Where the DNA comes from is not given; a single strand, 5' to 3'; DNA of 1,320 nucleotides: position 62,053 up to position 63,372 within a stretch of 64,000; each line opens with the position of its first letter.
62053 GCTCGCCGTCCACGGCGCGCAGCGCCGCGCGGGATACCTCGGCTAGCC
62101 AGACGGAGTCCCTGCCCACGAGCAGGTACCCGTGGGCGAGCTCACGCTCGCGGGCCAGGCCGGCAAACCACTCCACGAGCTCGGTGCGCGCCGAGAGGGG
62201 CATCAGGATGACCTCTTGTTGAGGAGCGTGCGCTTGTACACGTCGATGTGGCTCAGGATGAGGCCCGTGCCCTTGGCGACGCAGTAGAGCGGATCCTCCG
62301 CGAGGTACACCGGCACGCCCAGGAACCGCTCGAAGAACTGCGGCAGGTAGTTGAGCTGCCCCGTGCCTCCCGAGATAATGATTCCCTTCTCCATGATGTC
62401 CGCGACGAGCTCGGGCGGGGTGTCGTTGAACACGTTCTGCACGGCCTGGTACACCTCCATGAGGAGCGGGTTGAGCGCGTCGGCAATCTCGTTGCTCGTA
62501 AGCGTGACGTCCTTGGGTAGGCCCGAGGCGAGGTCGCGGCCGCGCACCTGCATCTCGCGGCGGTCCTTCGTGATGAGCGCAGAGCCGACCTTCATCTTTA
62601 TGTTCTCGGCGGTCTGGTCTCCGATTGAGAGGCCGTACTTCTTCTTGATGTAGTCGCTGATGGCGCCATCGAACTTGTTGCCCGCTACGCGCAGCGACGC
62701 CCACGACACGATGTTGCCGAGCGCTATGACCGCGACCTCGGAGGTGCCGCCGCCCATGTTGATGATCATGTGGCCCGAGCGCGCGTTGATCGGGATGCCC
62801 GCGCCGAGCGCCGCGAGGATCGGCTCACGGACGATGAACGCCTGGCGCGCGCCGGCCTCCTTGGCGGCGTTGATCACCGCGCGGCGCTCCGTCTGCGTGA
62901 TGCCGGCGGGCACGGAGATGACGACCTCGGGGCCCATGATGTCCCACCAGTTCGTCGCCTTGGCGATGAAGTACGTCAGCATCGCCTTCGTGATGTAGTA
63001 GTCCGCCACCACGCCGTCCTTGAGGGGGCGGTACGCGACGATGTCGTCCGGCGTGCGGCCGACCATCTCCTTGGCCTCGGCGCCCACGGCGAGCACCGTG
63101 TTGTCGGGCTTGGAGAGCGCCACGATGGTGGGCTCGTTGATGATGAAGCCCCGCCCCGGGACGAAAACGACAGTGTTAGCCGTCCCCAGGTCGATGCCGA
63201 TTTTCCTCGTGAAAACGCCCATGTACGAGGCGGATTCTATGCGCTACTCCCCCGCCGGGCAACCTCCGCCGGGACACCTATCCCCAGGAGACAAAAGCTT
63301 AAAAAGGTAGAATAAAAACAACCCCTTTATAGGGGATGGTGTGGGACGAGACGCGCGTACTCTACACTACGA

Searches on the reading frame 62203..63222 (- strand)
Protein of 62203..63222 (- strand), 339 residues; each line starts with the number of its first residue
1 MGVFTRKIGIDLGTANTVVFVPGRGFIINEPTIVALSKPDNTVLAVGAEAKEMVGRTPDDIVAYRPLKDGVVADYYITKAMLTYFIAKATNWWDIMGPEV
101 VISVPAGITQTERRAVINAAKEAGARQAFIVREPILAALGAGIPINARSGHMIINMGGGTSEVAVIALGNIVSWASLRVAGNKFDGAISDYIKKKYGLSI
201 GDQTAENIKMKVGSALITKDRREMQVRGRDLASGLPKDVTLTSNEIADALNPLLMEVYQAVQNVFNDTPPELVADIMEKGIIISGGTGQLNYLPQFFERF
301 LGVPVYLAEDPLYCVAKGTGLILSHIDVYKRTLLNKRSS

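Call 63: search_protein_families(library=pfam, proteins=[window:62203-63222:-], max_evalue=0.01)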
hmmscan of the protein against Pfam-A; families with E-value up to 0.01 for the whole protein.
window:62203-63222:- (339 aa): 4 families
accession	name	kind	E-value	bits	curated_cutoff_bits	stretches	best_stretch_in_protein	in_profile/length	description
PF06723.19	MreB_Mbl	-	2.9e-126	421.2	27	1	6-329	2-325/327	MreB/Mbl protein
PF00012.26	HSP70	-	2.3e-13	49.7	20.6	1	99-319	135-368/599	Hsp70 protein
PF14450.12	FtsA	-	1.1e-10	42.3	31.8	1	153-316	2-125/127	Cell division protein FtsA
PF00022.25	Actin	-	0.00012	21.3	27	1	31-195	31-190/410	Actin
